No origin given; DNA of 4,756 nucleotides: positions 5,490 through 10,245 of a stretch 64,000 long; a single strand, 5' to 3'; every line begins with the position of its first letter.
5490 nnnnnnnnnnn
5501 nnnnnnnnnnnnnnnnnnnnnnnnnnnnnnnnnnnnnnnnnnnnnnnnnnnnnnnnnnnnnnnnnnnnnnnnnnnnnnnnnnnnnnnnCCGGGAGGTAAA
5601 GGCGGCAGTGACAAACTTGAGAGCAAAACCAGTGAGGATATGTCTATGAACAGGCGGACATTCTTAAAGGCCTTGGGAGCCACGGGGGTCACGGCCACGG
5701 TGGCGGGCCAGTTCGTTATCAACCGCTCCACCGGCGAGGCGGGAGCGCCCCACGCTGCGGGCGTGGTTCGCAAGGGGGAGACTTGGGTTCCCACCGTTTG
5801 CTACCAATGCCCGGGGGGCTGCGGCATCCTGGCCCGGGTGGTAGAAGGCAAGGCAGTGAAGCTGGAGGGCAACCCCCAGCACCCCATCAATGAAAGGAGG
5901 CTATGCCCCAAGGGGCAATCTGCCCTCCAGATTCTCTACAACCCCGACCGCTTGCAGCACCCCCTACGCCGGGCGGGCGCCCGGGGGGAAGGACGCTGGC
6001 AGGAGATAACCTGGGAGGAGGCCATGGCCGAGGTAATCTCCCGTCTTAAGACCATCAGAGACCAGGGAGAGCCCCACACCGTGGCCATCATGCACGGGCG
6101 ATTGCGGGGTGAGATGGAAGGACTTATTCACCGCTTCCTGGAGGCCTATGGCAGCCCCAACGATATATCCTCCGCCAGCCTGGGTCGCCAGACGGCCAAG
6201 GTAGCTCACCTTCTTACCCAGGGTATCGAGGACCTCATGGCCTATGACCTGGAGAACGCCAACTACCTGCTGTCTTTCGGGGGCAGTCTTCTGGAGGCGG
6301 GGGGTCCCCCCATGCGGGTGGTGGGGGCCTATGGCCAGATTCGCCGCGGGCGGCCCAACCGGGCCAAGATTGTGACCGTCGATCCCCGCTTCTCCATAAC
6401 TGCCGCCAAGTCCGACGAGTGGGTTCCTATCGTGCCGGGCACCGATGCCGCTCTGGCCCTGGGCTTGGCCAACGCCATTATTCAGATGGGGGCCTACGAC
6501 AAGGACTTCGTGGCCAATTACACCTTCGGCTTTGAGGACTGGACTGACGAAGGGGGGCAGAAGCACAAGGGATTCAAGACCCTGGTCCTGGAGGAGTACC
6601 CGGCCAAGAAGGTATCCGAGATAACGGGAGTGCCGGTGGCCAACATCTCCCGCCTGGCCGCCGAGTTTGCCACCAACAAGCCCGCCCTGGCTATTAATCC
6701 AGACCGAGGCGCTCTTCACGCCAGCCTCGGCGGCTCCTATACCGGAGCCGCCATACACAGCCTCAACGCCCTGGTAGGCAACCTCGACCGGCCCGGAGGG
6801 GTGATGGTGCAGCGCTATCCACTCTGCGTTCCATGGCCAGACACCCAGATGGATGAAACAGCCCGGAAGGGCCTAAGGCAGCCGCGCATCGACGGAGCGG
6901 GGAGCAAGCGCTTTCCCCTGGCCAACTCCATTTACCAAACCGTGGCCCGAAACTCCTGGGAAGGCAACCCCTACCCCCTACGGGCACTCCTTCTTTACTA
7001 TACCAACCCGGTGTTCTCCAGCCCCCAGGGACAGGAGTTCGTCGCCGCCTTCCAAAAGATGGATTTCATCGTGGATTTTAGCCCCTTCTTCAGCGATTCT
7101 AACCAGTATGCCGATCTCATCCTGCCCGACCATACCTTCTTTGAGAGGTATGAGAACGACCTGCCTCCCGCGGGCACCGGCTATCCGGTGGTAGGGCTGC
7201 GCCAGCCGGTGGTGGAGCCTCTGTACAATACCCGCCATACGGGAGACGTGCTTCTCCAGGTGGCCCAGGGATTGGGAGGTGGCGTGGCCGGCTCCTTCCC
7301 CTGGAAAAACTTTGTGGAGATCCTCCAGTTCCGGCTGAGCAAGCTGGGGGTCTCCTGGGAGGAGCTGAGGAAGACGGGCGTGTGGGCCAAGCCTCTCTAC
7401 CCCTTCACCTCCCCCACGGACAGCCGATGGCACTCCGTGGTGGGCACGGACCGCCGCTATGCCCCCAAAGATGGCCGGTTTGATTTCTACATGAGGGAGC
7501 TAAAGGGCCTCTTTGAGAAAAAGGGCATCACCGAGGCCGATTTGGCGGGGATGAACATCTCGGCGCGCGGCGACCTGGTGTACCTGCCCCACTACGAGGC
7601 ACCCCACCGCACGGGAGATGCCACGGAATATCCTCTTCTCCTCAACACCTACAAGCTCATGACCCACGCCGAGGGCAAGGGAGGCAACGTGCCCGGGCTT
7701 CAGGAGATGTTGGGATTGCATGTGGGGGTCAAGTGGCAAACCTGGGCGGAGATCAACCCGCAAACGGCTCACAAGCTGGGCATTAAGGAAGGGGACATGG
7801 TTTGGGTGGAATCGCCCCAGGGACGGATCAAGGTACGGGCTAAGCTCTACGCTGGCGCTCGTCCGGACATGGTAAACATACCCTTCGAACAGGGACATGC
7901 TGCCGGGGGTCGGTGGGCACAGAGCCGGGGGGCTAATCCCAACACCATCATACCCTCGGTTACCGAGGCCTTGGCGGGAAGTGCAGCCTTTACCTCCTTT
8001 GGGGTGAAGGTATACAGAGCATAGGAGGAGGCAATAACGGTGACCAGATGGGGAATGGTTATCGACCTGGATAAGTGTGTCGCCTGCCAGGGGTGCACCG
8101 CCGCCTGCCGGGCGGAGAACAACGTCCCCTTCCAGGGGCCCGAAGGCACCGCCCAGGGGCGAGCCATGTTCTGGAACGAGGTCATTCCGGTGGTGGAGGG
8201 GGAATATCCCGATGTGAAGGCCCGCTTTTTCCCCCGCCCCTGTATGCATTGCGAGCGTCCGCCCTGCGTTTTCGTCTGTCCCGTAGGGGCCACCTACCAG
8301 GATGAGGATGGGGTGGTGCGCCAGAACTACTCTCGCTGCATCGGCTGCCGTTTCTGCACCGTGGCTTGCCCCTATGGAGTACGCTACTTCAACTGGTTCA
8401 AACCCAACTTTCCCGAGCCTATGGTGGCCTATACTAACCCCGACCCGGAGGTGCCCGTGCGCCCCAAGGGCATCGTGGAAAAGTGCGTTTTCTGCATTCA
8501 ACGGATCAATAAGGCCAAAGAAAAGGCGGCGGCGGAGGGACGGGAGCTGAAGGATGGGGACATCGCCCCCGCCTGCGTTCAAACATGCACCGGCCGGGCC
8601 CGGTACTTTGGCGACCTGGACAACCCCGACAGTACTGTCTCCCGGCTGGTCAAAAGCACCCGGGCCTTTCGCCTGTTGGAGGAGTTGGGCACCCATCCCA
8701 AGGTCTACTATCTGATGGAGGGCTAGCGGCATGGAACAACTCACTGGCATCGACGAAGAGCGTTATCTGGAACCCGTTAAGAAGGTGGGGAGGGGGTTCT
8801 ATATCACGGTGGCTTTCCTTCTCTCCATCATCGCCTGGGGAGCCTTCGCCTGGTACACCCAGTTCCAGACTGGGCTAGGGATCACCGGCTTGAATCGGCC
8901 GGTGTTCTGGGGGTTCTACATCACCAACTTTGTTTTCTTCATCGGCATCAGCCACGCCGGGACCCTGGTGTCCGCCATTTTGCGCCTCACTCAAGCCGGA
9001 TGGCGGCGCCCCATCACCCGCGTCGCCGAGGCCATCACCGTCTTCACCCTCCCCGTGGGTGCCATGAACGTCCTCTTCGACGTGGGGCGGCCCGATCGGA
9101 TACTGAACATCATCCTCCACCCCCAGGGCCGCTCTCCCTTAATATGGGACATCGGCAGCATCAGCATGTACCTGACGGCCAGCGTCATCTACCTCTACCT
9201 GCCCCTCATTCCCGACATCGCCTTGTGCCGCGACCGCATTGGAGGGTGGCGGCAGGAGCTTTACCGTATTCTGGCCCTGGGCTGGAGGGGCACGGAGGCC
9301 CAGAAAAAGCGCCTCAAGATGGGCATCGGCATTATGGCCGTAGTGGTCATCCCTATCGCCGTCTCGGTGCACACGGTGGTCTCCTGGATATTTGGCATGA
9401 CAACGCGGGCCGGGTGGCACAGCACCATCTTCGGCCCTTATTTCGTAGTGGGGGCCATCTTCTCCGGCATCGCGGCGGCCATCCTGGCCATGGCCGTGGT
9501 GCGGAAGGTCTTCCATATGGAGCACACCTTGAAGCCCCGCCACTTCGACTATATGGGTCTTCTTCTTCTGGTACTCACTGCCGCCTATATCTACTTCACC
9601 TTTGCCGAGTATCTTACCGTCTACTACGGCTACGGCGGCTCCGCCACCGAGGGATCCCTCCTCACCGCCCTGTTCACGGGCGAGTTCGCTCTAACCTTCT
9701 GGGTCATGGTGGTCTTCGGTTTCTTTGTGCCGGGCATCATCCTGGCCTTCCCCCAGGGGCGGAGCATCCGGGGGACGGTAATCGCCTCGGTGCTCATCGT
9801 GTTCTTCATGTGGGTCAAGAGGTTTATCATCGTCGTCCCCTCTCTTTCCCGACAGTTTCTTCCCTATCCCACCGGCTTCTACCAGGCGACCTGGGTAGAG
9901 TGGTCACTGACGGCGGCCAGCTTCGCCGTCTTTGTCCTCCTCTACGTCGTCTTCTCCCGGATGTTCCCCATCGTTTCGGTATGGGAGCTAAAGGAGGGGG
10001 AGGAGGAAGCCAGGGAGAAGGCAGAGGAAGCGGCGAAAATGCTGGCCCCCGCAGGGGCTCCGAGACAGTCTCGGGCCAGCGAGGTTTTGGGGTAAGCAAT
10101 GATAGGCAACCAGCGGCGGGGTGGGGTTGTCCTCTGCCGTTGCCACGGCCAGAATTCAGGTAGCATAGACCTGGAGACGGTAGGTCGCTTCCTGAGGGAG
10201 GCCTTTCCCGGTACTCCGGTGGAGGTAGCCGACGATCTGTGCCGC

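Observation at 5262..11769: Psr/Phs/Ttr-like molybdoenzyme operon with a monoheme cytochrome c and a cytoplasmic tandem MvhD/ferredoxin protein, next to a dedicated two-component system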

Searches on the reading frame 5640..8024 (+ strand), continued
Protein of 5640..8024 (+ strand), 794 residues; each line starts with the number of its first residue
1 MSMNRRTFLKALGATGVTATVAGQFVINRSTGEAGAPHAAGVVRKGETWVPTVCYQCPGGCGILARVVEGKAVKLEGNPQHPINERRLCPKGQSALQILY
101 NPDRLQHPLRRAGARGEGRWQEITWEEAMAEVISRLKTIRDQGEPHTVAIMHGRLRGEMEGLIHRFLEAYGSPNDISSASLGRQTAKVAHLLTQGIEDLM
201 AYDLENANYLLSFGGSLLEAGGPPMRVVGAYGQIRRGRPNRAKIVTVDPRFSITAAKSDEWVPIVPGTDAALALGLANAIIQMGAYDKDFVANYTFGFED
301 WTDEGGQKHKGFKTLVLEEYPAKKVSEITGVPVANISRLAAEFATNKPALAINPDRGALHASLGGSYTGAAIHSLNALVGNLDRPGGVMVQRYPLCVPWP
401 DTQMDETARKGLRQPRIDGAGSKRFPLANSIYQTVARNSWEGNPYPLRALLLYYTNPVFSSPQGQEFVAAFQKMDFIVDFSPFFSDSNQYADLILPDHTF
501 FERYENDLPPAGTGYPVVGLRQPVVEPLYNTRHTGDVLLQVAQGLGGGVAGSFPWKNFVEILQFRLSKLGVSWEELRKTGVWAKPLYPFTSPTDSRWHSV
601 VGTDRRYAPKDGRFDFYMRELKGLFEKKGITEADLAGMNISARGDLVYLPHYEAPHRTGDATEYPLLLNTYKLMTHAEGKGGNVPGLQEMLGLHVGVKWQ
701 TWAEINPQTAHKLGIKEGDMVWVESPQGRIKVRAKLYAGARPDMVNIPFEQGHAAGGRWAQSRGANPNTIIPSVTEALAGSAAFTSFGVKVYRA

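Call 80: find_encoding_contigs(protein=P0205, flank=8000, max_places=1)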
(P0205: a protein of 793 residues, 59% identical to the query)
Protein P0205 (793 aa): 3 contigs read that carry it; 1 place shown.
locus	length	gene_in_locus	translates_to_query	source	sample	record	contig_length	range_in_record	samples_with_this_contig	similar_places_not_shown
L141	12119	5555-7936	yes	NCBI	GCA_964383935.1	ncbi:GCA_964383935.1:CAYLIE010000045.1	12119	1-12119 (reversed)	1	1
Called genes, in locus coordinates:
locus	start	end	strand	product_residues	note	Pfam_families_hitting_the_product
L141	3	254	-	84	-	?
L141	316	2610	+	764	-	PF00672:HAMP, PF01590:GAF, PF13185:GAF_2, PF13492:GAF_3, PF01590:GAF, PF13185:GAF_2, PF07730:HisKA_3, PF02518:HATPase_c, +3 more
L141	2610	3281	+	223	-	PF00072:Response_reg, PF00196:GerE, PF04545:Sigma70_r4 (weak), PF08281:Sigma70_r4_2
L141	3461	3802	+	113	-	-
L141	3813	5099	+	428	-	PF02085:Cytochrom_CIII (faint), PF14522:Cytochrome_C7 (faint), PF22113:Mtrc-MtrF_II-IV_dom (faint), PF22678:Cytochrom_c_NrfB-like (faint), PF09699:Paired_CXXCH_1 (faint), PF14537:Cytochrom_c3_2 (weak)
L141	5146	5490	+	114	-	-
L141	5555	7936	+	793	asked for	PF04879:Molybdop_Fe4S4, PF00384:Molybdopterin, PF01568:Molydop_binding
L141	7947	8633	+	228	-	PF12797:Fer4_2 (weak), PF12838:Fer4_7 (weak), PF13183:Fer4_8 (weak), PF13247:Fer4_11, PF13187:Fer4_9 (weak), PF00037:Fer4 (weak), PF12797:Fer4_2 (weak), PF13237:Fer4_10 (weak), +3 more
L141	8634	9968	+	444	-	PF03916:NrfD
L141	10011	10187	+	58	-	-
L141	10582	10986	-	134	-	PF02082:Rrf2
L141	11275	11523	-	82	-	-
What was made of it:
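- D is absent from the closest homologous operon (call 80).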

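Call 81: find_encoding_contigs(protein=P0206, flank=8000, max_places=1)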
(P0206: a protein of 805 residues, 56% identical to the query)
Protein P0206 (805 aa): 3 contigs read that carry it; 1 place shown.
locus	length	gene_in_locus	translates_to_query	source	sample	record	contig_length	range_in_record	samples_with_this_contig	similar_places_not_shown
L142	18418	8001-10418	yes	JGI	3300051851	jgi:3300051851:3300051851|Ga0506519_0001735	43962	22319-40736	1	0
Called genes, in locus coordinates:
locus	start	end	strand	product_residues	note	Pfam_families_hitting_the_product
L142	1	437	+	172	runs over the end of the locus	PF00582:Usp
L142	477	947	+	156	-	PF00582:Usp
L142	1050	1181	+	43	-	-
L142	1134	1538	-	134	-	PF13442:Cytochrome_CBB3 (weak)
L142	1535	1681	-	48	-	-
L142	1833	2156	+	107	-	PF13453:Zn_ribbon_TFIIB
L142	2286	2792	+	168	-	-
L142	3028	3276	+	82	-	-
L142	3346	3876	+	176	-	-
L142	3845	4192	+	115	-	-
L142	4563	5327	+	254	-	PF13620:CarboxypepD_reg (faint)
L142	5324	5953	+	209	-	PF13620:CarboxypepD_reg (weak)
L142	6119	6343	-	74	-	-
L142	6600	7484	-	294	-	PF00126:HTH_1, PF03466:LysR_substrate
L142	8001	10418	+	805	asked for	PF04879:Molybdop_Fe4S4, PF00384:Molybdopterin, PF01568:Molydop_binding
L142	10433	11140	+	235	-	PF12797:Fer4_2 (weak), PF12838:Fer4_7 (faint), PF13247:Fer4_11, PF13237:Fer4_10 (weak), PF00037:Fer4 (weak), PF12797:Fer4_2 (weak), PF12837:Fer4_6 (weak), PF13237:Fer4_10 (weak), +1 more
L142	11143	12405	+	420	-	PF03916:NrfD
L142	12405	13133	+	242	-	PF02613:Nitrate_red_del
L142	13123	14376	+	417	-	PF12838:Fer4_7 (weak), PF13187:Fer4_9 (weak), PF13237:Fer4_10 (weak), PF02662:FlpD, PF13237:Fer4_10 (weak), PF14697:Fer4_21 (weak), PF12838:Fer4_7, PF13187:Fer4_9, +4 more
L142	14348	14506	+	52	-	-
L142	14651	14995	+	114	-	PF02627:CMD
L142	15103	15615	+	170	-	-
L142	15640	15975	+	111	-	-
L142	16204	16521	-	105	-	PF22085:NorB_cytochrome_c-like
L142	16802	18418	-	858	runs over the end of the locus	PF00690:Cation_ATPase_N, PF00122:E1-E2_ATPase, PF00702:Hydrolase, PF13246:Cation_ATPase, PF00689:Cation_ATPase_C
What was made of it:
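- The closest A-B-NrfD operon (L141, A 59% identical, same cytochrome and regulators) has no D. The next closest (L142, Cys-bearing A) has TorD plus a short D (calls 80, 81).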

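Call 83: search_protein_families(library=pfam, proteins=[L142:13123-14376:+], max_evalue=0.001)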
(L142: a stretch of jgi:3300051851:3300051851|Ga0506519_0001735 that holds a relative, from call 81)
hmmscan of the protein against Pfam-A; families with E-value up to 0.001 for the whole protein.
L142:13123-14376:+ (417 aa): 12 families
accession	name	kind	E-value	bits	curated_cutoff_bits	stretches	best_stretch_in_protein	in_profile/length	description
PF00037.32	Fer4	-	8.6e-18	63.8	21.1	2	323-343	3-23/24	4Fe-4S binding domain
PF12838.12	Fer4_7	-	4e-17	62.9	27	3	294-341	1-51/52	4Fe-4S dicluster domain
PF02662.21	FlpD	-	2.2e-15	57.2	22.3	1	137-242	17-123/123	Methyl-viologen-reducing hydrogenase, delta subunit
PF13187.11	Fer4_9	-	2.2e-13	50.4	27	2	295-342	2-51/52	4Fe-4S dicluster domain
PF12837.12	Fer4_6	-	1e-11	44.6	25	2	323-343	4-24/24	4Fe-4S binding domain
PF13237.11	Fer4_10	-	1.2e-10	41.5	25.5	2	292-339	6-53/53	4Fe-4S dicluster domain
PF13484.11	Fer4_16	-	1.5e-10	42.2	30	0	327-348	1-23/66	4Fe-4S double cluster binding domain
PF14697.11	Fer4_21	-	7e-10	39.3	35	1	292-345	5-59/59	4Fe-4S dicluster domain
PF12797.12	Fer4_2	-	1.6e-07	31.3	24.5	1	322-340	4-22/22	4Fe-4S binding domain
PF25160.1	LdpA_Fe-S-bd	-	5.3e-05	23.4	27.6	0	58-97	9-44/49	LdpA Fe-S cluster-binding domain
PF13183.11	Fer4_8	-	0.00023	22.1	27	0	293-308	52-67/68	4Fe-4S dicluster domain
PF12800.12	Fer4_4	-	0.00027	21.5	24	0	326-340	2-16/17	4Fe-4S binding domain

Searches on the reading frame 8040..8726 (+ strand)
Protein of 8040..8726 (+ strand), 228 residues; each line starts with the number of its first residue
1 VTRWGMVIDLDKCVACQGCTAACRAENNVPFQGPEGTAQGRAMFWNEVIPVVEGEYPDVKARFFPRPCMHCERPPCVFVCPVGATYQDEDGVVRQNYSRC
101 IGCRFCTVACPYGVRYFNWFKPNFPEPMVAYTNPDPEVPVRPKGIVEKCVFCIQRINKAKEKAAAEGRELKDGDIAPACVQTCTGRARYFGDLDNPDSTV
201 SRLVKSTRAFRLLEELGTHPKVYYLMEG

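Call 8: search_protein_families(library=pfam, proteins=[window:8040-8726:+], max_evalue=0.01)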
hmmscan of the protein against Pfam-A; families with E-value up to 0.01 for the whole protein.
window:8040-8726:+ (228 aa): 11 families
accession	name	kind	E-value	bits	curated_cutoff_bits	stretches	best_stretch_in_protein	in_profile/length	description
PF13247.11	Fer4_11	-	4.7e-17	62.4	26.2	1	60-119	2-63/100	4Fe-4S dicluster domain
PF12838.12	Fer4_7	-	1.1e-11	45.5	27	2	99-184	1-49/52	4Fe-4S dicluster domain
PF13237.11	Fer4_10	-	2.8e-09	37.2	25.5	2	65-111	6-53/53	4Fe-4S dicluster domain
PF12797.12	Fer4_2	-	1e-08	35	24.5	2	93-112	3-22/22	4Fe-4S binding domain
PF12837.12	Fer4_6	-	7.3e-08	32.4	25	1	96-114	5-23/24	4Fe-4S binding domain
PF00037.32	Fer4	-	4.2e-07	30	21.1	1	96-114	4-22/24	4Fe-4S binding domain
PF13187.11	Fer4_9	-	1e-06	29.1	27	2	68-113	2-50/52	4Fe-4S dicluster domain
PF14697.11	Fer4_21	-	7.6e-05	23.2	35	1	67-111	7-52/59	4Fe-4S dicluster domain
PF13534.11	Fer4_17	-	0.0001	23.2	22.2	0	99-152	1-49/61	4Fe-4S dicluster domain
PF13183.11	Fer4_8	-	0.00039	21.3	27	0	10-83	2-67/68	4Fe-4S dicluster domain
PF12800.12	Fer4_4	-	0.00051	20.6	24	1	98-113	2-17/17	4Fe-4S binding domain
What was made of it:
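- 8040..8726 (+): B subunit: four-cluster ferredoxin with no signal peptide of its own. Fer4_11 (call 8).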

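Call 9: search_protein_families(library=ncbifam, proteins=[window:8040-8726:+], max_evalue=0.01)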
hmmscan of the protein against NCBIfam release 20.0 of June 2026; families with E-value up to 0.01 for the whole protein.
window:8040-8726:+ (228 aa): 43 families (the best 25 are shown)
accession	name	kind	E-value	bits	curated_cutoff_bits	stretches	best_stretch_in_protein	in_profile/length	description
NF041782.1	mnquin_red_QrcC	equivalog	7.9e-80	267.9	400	1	4-226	1-226/239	menaquinone reductase iron-sulfur cluster-binding subunit QrcC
NF045797.1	DsrO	equivalog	1.3e-54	185.1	200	1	2-225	42-234/235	sulfate reduction electron transfer complex DsrMKJOP subunit DsrO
NF041715.1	arsenate_red_ArrB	equivalog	1.6e-48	165.3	450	2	3-122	2-111/233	arsenate respiratory reductase iron-sulfur subunit ArrB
TIGR03149.1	cyt_nit_nrfC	equivalog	6e-42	143.5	377.6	2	2-119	37-146/225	cytochrome c nitrite reductase Fe-S protein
NF011569.0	PRK14993.1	equivalog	6.1e-39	133.9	416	2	2-118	42-150/244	tetrathionate reductase subunit TtrB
TIGR03478.1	DMSO_red_II_bet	subfamily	4.7e-30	104.6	480.7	3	52-120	115-184/321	DMSO reductase family type II enzyme, iron-sulfur subunit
NF042979.1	EthbenzDh_ebdB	equivalog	6.6e-24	84.4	740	3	53-120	138-206/354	ethylbenzene dehydrogenase subunit beta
NF038355.1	FDH3_beta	equivalog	2.2e-23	83.2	240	1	6-197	5-168/180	formate dehydrogenase FDH3 subunit beta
NF008134.0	PRK10882.1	equivalog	1.8e-22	79.9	263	1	5-122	40-168/329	hydrogenase 2 operon protein HybA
TIGR02951.1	DMSO_dmsB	equivalog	2.3e-22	79.8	214.1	1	4-118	2-115/161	DMSO/selenate family reductase complex B subunit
TIGR01660.1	narH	equivalog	9.7e-18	63.8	524.05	1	46-126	161-242/492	nitrate reductase subunit beta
NF045715.1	sulf_resp_HmcB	equivalog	1.1e-15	57.5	420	1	5-192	38-197/307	sulfate respiration complex iron-sulfur protein HmcB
NF007658.0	PRK10330.1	equivalog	9.2e-13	48.1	260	1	6-114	5-103/181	electron transport protein HydN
NF007382.0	PRK09898.1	equivalog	2e-12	47.1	213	1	7-114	62-170/208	ferredoxin-like protein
TIGR01582.1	FDH-beta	equivalog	6.1e-12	45.2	334.7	1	6-115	24-141/283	formate dehydrogenase subunit beta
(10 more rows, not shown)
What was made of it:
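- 8040..8726 (+): Best NCBIfam matches are QrcC (268 bits, cut-off 400) and DsrO (185 bits, cut-off 200) (call 9).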

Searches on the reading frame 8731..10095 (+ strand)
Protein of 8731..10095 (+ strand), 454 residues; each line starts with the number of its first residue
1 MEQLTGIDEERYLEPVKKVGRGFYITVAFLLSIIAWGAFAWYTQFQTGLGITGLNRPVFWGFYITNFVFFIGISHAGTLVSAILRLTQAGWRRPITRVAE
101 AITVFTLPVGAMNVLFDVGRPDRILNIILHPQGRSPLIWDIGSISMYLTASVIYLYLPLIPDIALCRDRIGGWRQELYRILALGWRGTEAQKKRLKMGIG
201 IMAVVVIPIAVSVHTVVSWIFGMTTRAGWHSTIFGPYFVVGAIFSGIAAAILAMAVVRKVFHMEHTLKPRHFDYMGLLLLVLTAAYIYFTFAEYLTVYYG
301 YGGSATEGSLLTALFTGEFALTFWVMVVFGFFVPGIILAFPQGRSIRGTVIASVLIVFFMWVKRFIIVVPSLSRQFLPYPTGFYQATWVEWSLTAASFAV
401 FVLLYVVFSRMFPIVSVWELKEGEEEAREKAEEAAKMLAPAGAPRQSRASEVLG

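Call 8: search_protein_families(library=pfam, proteins=[window:8731-10095:+], max_evalue=0.01)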
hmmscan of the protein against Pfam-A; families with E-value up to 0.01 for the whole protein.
window:8731-10095:+ (454 aa): 1 family
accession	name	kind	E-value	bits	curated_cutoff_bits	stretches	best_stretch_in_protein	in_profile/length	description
PF03916.19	NrfD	-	6.1e-32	111.9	25.8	1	53-372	4-309/313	Polysulphide reductase, NrfD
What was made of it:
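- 8731..10095 (+): C subunit: NrfD-family membrane protein with about 10 hydrophobic helices. PF03916, E 6e-32 (call 8).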

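Call 9: search_protein_families(library=ncbifam, proteins=[window:8731-10095:+], max_evalue=0.01)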
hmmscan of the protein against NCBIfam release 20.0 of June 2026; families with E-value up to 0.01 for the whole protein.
window:8731-10095:+ (454 aa): 2 families
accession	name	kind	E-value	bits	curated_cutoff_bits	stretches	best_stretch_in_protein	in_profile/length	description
NF045798.1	DsrP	equivalog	2.2e-32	112.8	350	2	15-157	4-142/346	sulfate reduction electron transfer complex DsrMKJOP subunit DsrP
NF041784.1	mnquin_red_QrcD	equivalog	1.7e-13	50.6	570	2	21-160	16-154/408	menaquinone reductase integral membrane subunit QrcD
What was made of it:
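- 8731..10095 (+): Best NCBIfam match is DsrP (113 bits, cut-off 350) (call 9).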
